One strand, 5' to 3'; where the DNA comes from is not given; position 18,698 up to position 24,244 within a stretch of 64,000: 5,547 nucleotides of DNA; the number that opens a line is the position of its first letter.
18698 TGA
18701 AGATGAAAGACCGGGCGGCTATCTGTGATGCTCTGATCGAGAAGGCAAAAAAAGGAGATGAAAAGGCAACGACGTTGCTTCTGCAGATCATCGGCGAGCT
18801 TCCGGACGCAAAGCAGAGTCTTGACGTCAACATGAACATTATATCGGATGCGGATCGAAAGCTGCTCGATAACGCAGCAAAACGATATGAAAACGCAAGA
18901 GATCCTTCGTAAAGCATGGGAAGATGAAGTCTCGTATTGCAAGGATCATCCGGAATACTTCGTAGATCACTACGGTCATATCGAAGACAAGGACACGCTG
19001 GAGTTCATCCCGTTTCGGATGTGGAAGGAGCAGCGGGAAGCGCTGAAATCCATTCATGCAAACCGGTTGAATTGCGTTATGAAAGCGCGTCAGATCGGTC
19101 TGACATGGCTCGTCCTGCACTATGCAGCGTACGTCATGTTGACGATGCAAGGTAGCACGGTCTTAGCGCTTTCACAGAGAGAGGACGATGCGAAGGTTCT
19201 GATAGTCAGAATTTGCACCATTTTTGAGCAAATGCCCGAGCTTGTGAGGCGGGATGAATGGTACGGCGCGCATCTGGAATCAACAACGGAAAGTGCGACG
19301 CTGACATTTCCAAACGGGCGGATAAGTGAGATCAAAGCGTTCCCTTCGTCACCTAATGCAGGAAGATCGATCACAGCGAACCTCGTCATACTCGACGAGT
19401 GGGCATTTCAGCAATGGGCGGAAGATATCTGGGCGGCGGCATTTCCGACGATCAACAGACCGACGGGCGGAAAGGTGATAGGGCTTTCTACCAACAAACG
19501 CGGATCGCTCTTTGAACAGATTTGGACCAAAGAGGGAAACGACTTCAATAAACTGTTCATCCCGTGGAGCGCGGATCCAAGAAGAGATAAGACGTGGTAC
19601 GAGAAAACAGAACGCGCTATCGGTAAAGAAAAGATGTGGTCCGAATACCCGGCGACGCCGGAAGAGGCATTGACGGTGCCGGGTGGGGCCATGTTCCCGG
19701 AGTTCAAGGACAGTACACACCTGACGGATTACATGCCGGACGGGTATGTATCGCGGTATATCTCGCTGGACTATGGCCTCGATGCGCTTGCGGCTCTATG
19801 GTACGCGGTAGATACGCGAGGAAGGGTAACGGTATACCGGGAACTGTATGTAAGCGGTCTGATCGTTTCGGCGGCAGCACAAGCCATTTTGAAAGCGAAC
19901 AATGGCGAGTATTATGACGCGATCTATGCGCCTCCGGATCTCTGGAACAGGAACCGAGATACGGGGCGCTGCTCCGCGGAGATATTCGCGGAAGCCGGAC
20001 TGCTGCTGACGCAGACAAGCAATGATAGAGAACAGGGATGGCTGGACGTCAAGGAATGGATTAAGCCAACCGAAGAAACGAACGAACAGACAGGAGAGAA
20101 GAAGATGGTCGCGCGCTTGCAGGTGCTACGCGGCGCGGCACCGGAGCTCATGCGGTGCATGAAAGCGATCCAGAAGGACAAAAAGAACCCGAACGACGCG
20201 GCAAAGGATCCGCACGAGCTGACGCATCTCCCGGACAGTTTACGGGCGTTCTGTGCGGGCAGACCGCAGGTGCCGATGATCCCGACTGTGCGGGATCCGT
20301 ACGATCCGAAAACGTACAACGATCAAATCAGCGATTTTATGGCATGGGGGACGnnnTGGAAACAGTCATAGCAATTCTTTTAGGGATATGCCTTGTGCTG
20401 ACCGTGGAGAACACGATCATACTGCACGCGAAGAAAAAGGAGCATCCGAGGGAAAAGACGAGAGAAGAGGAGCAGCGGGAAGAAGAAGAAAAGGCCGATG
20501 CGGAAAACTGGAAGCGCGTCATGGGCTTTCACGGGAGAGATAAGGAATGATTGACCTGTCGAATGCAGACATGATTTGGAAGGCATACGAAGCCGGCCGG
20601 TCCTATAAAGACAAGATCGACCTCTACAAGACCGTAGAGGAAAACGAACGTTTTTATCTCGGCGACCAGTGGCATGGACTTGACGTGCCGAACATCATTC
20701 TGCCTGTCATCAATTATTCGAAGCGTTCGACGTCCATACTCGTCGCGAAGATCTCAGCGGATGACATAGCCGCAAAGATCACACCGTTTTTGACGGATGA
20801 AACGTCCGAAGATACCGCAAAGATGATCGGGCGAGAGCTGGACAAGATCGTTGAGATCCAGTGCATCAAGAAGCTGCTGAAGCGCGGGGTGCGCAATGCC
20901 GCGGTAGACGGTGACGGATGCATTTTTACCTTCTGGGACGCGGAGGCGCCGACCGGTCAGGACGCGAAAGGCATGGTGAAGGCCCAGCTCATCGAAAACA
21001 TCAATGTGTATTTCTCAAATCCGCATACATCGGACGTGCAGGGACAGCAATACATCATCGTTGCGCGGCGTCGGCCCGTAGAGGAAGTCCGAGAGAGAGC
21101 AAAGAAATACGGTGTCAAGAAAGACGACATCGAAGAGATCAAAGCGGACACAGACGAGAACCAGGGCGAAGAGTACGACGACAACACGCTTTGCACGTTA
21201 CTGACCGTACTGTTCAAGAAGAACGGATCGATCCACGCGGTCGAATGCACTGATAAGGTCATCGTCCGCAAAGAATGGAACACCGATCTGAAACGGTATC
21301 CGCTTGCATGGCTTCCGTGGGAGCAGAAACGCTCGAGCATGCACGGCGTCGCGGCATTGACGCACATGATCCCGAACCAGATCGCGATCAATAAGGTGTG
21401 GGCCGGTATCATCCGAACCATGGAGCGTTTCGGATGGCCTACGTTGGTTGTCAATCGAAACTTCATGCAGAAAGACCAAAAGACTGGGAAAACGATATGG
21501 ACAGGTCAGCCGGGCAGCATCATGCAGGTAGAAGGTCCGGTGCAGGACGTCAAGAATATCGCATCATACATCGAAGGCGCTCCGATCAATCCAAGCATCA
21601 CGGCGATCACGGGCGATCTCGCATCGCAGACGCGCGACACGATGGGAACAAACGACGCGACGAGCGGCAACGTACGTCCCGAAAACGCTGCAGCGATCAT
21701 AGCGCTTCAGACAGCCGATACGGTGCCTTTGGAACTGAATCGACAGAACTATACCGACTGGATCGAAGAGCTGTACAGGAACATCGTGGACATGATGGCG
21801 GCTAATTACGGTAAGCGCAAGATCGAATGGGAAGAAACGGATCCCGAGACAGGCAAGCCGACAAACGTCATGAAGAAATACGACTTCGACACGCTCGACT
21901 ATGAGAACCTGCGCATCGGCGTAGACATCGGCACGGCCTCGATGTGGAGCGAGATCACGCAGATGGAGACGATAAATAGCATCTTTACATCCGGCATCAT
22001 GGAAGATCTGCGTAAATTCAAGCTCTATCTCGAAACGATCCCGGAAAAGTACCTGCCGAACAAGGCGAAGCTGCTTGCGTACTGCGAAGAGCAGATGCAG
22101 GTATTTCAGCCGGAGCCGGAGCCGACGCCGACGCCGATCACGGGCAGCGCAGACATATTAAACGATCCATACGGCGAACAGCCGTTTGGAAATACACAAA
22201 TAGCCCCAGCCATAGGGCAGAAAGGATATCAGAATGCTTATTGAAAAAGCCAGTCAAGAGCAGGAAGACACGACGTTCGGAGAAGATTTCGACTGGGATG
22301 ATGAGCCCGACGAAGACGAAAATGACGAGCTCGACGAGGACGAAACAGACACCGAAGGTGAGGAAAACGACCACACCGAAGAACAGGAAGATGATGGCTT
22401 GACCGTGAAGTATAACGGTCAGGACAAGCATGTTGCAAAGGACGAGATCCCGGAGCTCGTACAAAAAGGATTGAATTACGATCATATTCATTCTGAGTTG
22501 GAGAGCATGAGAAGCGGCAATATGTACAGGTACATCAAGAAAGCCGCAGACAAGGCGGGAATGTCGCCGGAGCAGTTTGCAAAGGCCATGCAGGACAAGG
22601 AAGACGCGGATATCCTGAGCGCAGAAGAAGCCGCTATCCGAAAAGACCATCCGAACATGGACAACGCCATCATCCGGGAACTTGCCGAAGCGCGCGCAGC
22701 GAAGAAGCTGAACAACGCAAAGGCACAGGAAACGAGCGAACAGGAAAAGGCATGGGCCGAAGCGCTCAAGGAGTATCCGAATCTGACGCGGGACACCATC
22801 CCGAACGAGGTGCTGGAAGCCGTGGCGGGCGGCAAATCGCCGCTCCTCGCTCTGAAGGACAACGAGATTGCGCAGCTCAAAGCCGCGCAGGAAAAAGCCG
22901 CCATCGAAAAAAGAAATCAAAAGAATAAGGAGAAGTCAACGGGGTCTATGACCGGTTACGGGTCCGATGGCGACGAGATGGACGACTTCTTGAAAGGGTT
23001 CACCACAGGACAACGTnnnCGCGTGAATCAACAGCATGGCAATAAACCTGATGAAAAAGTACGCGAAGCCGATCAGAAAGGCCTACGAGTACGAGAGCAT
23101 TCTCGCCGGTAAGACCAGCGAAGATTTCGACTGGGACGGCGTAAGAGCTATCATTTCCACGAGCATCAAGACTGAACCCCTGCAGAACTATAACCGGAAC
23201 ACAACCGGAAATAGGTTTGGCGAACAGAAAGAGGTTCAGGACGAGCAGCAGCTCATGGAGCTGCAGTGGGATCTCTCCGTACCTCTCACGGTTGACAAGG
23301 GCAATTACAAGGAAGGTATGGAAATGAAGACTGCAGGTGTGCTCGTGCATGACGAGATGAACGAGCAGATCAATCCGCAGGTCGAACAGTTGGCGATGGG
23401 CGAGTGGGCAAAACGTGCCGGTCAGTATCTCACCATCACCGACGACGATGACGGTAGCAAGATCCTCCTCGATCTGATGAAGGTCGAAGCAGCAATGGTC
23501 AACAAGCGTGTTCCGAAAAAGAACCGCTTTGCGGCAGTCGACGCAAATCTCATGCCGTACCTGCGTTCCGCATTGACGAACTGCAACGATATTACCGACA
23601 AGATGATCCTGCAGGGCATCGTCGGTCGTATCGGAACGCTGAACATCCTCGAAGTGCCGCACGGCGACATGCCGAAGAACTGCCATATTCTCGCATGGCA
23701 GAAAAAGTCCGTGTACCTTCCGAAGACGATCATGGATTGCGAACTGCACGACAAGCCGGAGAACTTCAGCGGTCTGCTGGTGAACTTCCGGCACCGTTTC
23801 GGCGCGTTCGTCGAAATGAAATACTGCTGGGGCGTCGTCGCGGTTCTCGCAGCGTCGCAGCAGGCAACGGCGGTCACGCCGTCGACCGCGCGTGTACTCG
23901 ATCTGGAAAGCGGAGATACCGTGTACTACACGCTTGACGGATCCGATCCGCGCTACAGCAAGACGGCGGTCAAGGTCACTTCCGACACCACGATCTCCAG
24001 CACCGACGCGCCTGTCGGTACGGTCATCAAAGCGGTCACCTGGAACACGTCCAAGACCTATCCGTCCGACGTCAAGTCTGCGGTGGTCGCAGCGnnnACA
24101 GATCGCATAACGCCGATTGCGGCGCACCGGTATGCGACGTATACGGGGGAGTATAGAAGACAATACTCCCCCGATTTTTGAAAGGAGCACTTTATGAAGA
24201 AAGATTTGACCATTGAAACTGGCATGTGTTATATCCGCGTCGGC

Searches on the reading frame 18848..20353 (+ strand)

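Call 10: search_protein_families(library=pfam, proteins=[window:18848-20353:+], max_evalue=0.01)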
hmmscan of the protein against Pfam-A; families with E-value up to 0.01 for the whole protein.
window:18848-20353:+ (502 aa): 2 families
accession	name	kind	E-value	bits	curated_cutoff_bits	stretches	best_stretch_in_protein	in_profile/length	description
PF03237.21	Terminase_6N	-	0.00054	20.1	22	1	77-239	2-155/215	Terminase large subunit, T4likevirus-type, N-terminal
PF05876.18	GpA_ATPase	-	0.0006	20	25.6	1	76-185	31-137/247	Phage terminase large subunit gpA, ATPase domain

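Call 43: search_protein_families(library=phrogs, proteins=[window:18848-20353:+], max_evalue=0.01)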
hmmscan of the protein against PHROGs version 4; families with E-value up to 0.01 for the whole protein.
window:18848-20353:+ (502 aa): 6 families
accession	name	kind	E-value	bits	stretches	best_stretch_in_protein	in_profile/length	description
phrog_2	-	head and packaging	1.7e-28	100.9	1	33-482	252-603/807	terminase large subunit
phrog_5989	-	head and packaging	1.5e-16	61.5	1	14-262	102-325/347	terminase large subunit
phrog_36964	-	head and packaging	1.4e-11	44.2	1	95-268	445-627/890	terminase large subunit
phrog_7579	-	head and packaging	1e-08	35.7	1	69-230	14-162/239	terminase large subunit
phrog_26724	-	unknown function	7.5e-07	29.9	1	39-136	17-111/192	-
phrog_22646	-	unknown function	0.0012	19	1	72-233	49-204/374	-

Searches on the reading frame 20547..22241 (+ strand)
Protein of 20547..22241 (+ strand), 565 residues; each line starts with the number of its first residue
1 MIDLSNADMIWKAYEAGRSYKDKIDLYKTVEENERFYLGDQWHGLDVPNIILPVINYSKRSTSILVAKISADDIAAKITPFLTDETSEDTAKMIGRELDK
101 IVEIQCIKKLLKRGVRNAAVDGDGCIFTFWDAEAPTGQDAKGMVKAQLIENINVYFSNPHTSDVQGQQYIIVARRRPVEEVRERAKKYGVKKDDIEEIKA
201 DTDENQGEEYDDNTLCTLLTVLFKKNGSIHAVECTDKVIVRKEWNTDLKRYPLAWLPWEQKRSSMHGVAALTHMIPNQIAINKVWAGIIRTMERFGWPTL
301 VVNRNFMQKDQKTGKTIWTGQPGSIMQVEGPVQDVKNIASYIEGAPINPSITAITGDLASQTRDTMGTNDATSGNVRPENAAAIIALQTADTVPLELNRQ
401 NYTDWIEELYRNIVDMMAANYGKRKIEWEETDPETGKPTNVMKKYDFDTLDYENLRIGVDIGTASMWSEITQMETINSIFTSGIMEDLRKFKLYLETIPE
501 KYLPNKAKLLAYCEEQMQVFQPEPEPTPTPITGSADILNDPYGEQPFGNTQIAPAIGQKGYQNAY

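Call 10: search_protein_families(library=pfam, proteins=[window:20547-22241:+], max_evalue=0.01)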
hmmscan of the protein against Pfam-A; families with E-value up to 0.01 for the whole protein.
window:20547-22241:+ (565 aa): 0 families

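Call 43: search_protein_families(library=phrogs, proteins=[window:20547-22241:+], max_evalue=0.01)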
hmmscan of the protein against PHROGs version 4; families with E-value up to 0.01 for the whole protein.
window:20547-22241:+ (565 aa): 1 family
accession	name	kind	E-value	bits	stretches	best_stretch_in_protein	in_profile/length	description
phrog_156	-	head and packaging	7.6e-17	62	1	25-528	28-575/681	portal protein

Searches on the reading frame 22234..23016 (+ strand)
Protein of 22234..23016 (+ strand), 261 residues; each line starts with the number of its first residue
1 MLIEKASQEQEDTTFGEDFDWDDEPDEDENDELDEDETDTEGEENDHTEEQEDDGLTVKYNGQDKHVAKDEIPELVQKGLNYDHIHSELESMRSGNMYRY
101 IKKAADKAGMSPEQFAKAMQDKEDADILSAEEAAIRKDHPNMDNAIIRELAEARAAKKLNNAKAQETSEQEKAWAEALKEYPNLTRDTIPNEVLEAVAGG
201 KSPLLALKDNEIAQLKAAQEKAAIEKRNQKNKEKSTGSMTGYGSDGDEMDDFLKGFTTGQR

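Call 10: search_protein_families(library=pfam, proteins=[window:22234-23016:+], max_evalue=0.01)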
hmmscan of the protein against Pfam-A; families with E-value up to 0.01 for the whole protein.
window:22234-23016:+ (261 aa): 0 families

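Call 43: search_protein_families(library=phrogs, proteins=[window:22234-23016:+], max_evalue=0.01)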
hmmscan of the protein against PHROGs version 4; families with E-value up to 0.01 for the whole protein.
window:22234-23016:+ (261 aa): 1 family
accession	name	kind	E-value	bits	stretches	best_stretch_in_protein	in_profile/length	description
phrog_14606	-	unknown function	3.9e-09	37.5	1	31-245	27-235/263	-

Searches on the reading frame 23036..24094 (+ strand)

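Call 5: search_protein_families(library=phrogs, proteins=[window:23036-24094:+], max_evalue=0.01)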
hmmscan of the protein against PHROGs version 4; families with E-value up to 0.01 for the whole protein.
window:23036-24094:+ (353 aa): 2 families
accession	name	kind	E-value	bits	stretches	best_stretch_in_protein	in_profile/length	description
phrog_422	-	head and packaging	1.2e-15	58.8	1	1-214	3-218/297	major head protein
phrog_267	-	head and packaging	1.1e-06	29.1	1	133-282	179-337/410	major head protein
